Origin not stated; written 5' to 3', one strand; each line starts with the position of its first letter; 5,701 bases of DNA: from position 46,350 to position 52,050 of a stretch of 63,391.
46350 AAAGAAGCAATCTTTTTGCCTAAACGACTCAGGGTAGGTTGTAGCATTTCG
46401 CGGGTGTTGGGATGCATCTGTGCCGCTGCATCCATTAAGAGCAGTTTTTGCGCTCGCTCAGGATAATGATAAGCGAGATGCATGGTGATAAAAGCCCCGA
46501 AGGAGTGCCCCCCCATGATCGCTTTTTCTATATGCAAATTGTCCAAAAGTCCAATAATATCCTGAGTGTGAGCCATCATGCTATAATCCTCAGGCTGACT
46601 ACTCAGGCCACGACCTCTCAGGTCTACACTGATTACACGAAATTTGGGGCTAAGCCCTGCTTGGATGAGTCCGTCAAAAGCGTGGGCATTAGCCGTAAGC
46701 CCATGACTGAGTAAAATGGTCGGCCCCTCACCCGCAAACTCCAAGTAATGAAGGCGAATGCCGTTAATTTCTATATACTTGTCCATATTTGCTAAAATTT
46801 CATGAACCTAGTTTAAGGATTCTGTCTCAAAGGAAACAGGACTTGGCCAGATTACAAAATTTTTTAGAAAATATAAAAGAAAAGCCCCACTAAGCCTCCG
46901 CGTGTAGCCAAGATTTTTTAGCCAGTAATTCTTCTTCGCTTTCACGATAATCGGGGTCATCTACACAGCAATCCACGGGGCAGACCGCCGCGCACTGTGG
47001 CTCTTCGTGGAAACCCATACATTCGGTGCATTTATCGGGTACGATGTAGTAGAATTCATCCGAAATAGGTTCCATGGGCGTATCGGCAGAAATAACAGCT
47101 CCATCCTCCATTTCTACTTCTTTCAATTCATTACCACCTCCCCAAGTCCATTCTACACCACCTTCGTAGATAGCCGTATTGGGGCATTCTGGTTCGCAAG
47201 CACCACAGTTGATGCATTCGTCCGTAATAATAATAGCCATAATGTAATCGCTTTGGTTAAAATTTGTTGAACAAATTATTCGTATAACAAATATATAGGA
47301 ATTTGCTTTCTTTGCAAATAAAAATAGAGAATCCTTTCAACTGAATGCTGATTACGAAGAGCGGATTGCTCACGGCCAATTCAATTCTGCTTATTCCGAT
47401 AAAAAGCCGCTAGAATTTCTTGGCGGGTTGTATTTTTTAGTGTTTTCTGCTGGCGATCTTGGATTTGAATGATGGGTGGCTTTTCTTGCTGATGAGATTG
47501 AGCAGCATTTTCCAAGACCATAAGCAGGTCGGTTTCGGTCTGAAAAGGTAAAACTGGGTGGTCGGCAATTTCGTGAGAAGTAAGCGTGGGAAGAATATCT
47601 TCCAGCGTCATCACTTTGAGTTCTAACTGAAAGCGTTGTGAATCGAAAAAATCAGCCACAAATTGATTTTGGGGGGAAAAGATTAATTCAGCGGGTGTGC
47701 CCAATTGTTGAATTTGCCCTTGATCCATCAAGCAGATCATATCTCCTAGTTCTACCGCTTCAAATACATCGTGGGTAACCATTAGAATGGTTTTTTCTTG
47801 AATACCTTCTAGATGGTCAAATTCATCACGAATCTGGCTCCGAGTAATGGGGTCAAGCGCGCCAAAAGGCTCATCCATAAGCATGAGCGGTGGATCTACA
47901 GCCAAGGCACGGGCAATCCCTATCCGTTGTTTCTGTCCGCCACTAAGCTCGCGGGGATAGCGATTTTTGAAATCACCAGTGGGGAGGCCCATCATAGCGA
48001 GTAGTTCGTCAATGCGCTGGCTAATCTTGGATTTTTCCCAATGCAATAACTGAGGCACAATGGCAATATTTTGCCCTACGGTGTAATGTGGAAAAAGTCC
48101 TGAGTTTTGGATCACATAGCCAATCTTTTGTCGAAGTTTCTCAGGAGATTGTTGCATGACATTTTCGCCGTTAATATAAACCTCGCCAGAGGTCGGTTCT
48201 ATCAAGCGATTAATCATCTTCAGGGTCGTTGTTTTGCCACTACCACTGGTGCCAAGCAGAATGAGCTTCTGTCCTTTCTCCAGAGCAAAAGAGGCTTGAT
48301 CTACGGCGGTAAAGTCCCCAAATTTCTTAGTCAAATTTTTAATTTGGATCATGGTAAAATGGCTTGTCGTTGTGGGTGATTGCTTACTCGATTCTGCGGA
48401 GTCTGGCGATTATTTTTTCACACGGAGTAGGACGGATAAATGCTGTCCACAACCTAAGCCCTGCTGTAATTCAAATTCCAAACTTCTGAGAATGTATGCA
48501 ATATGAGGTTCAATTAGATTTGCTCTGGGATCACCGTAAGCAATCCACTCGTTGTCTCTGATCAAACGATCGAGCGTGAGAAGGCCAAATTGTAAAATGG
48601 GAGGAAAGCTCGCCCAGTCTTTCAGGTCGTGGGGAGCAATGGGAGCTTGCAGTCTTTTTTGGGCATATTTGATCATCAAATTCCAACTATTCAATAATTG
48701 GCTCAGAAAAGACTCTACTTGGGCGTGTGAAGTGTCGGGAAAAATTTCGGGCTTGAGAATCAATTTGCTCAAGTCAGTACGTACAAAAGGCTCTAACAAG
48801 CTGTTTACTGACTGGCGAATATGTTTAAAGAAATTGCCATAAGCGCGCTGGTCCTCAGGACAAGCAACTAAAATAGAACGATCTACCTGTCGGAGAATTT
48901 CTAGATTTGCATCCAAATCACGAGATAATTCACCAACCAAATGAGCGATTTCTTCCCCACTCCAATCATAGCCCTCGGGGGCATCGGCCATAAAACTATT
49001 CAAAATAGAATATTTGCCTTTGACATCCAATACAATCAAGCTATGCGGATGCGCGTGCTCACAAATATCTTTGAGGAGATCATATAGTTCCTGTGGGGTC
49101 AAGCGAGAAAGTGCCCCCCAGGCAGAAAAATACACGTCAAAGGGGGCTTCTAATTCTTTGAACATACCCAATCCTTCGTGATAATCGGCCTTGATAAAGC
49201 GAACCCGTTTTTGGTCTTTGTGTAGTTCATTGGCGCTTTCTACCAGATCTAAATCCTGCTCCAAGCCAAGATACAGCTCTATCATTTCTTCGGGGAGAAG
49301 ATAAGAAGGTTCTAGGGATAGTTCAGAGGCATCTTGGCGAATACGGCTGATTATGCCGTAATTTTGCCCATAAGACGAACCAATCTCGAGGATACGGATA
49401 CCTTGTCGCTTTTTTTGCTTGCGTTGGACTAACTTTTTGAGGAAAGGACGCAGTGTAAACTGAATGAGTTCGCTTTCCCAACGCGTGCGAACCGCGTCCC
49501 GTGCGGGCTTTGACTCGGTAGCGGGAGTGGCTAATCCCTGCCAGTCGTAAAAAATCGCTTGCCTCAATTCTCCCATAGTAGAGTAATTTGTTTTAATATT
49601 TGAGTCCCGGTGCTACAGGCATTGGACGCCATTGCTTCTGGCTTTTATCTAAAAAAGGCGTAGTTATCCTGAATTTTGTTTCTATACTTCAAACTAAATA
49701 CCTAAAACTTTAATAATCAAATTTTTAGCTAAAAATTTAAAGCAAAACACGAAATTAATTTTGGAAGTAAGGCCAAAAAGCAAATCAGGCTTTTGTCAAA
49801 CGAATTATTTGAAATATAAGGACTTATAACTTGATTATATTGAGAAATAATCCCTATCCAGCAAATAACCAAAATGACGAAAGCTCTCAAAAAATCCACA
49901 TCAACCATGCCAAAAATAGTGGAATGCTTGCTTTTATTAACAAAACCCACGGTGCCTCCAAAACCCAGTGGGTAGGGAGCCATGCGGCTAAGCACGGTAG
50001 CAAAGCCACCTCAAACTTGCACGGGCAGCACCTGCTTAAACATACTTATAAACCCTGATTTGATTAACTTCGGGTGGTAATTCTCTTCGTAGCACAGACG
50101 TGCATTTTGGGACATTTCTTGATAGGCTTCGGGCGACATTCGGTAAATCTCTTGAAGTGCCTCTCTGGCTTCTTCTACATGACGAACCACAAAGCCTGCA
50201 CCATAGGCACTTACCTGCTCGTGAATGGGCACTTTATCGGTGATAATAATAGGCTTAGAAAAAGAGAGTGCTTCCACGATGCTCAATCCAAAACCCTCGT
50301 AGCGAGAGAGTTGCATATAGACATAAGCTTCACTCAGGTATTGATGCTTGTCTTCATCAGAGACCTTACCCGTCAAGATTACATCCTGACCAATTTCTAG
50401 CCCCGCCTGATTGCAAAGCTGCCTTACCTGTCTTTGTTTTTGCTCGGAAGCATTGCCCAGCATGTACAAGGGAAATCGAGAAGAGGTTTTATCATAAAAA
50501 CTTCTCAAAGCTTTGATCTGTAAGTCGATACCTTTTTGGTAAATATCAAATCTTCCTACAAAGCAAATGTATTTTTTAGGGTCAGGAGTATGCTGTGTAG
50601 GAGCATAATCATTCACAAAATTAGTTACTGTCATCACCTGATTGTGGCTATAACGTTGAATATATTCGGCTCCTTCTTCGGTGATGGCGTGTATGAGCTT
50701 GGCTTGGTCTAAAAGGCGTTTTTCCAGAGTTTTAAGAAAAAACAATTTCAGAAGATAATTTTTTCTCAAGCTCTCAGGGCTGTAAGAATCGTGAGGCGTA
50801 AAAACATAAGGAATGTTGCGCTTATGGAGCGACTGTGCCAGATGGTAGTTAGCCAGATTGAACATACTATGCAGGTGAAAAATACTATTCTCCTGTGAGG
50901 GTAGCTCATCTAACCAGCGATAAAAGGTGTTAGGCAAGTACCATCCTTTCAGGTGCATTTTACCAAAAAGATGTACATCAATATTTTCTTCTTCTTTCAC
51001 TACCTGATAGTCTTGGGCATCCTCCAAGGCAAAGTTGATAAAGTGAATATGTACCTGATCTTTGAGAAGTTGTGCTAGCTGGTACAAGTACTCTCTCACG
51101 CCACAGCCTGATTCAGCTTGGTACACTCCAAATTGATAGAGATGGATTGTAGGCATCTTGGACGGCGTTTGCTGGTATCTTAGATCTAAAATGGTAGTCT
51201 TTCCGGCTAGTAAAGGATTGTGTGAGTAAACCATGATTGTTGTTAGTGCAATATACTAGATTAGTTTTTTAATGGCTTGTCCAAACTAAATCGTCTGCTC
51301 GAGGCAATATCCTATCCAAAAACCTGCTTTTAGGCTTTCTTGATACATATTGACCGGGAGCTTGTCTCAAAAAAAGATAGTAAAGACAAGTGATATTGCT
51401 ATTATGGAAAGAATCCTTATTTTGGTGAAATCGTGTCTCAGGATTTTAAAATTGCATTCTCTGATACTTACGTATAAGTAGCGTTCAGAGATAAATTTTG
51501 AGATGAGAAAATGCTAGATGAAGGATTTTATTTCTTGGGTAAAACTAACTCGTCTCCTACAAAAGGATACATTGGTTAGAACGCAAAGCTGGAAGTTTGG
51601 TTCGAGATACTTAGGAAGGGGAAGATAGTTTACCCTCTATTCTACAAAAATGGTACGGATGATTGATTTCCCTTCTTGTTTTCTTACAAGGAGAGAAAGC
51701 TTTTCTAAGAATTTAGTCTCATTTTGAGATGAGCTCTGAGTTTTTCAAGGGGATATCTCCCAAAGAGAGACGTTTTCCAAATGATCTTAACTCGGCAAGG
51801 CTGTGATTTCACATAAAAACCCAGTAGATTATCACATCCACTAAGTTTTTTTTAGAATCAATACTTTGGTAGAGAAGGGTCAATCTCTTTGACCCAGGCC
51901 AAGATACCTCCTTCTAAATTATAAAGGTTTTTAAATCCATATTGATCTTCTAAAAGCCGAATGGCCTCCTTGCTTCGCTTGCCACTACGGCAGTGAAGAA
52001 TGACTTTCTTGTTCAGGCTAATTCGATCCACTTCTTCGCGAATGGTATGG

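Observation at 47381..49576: Divergent EgtD-like methyltransferase-fold protein co-directional with an orphan betaine-type ABC ATPase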

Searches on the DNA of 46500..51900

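Call 70: search_rna_families(source=window, start=46500, end=51900, threshold=evalue, max_evalue=1)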
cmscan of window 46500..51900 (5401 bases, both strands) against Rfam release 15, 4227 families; matches with E-value up to 1: 0.
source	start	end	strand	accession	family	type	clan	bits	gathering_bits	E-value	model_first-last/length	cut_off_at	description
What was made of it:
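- Tried and rejected: No Rfam match at E<=1 in 46500-51900 (call 70).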

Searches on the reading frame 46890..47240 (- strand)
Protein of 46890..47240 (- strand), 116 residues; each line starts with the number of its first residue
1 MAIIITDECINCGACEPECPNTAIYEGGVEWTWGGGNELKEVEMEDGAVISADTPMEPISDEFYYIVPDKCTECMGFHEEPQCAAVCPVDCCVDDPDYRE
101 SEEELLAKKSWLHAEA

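Call 3: search_protein_families(library=pfam, proteins=[window:46890-47240:-], max_evalue=1)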
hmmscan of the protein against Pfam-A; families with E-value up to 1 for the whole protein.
window:46890-47240:- (116 aa): 14 families
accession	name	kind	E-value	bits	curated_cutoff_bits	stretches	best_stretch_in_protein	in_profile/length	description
PF13187.11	Fer4_9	-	1.1e-08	35.3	27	1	8-90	1-50/52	4Fe-4S dicluster domain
PF12797.12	Fer4_2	-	3.5e-07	30.2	24.5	2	3-20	4-21/22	4Fe-4S binding domain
PF12838.12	Fer4_7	-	1.4e-06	29.1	27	1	9-91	2-52/52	4Fe-4S dicluster domain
PF00037.32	Fer4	-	2.8e-06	27.4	21.1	1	3-25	2-24/24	4Fe-4S binding domain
PF13183.11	Fer4_8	-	1.3e-05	26.1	27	1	7-90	3-67/68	4Fe-4S dicluster domain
PF13237.11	Fer4_10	-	1.8e-05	25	25.5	2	3-88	3-53/53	4Fe-4S dicluster domain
PF12800.12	Fer4_4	-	0.00015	22.3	24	1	7-21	2-16/17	4Fe-4S binding domain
PF12837.12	Fer4_6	-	0.00031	21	25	1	6-21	6-21/24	4Fe-4S binding domain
PF12798.12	Fer4_3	-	0.002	19.2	27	2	9-23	1-15/15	4Fe-4S binding domain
PF14697.11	Fer4_21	-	0.0042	17.6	35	1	2-23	1-22/59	4Fe-4S dicluster domain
PF25160.1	LdpA_Fe-S-bd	-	0.0065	16.7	27.6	1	4-26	23-45/49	LdpA Fe-S cluster-binding domain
PF13484.11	Fer4_16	-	0.014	16.6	30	1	8-89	1-65/66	4Fe-4S double cluster binding domain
PF13534.11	Fer4_17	-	0.016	16.2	22.2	1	7-21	44-58/61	4Fe-4S dicluster domain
PF17179.9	Fer4_22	-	0.1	13.9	27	0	8-24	1-17/95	4Fe-4S dicluster domain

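Call 4: search_protein_families(library=ncbifam, proteins=[window:46890-47240:-], max_evalue=1)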
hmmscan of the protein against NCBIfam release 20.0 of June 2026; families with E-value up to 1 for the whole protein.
window:46890-47240:- (116 aa): 43 families (the best 25 are shown)
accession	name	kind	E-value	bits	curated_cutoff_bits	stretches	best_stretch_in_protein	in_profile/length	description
NF033683.1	di_4Fe-4S_YfhL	equivalog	8.9e-29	99.6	86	2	59-109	24-77/80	YfhL family 4Fe-4S dicluster ferredoxin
NF058577.1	FdxA_fam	equivalog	3.2e-12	46.4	65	2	1-28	1-28/52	4Fe-4S ferredoxin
NF045490.1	FdxA_Protbact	equivalog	6.5e-07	29.6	135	1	2-26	33-57/104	ferredoxin FdxA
NF045480.1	FdxA_Actino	equivalog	1e-05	25.7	125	1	3-25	34-56/107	ferredoxin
TIGR01971.1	NuoI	subfamily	0.00011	21.8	113.05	1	6-27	80-101/121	NADH-quinone oxidoreductase, chain I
NF040864.1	HgcB_ferredoxin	equivalog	0.00053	19.8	99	1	3-25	40-62/93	mercury methylation ferredoxin HgcB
NF004539.0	PRK05888.1-5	equivalog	0.00064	19.4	225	1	8-28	101-121/162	NADH-quinone oxidoreductase subunit NuoI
TIGR04105.1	FeFe_hydrog_B1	subfamily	0.0021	16.8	450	1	3-26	184-207/462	monomeric [FeFe] hydrogenase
NF038196.1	ferrodoxin_EFR1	subfamily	0.0025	17.9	75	1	5-26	182-203/242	EFR1 family ferrodoxin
NF006183.0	PRK08318.1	equivalog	0.0047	15.7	335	1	3-101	338-403/422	NAD-dependent dihydropyrimidine dehydrogenase subunit PreA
NF007205.0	PRK09626.1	equivalog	0.0052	16.8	93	1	3-25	50-72/105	2-oxoglutarate-acceptor oxidoreductase subunit OorD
NF007382.0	PRK09898.1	equivalog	0.0077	15.8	213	1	66-92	118-140/208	ferredoxin-like protein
NF040763.1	FeFe_hydrog_A6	exception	0.011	14.1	765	1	6-26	187-207/571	NADH-dependent [FeFe] hydrogenase, group A6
NF004538.0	PRK05888.1-4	equivalog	0.012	15.2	135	1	8-27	101-120/162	NADH-quinone oxidoreductase subunit NuoI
TIGR02179.1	PorD_KorD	subfamily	0.013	15.6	60.05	1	3-27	21-45/78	2-oxoacid:acceptor oxidoreductase, delta subunit, pyruvate/2-ketoisovalerate family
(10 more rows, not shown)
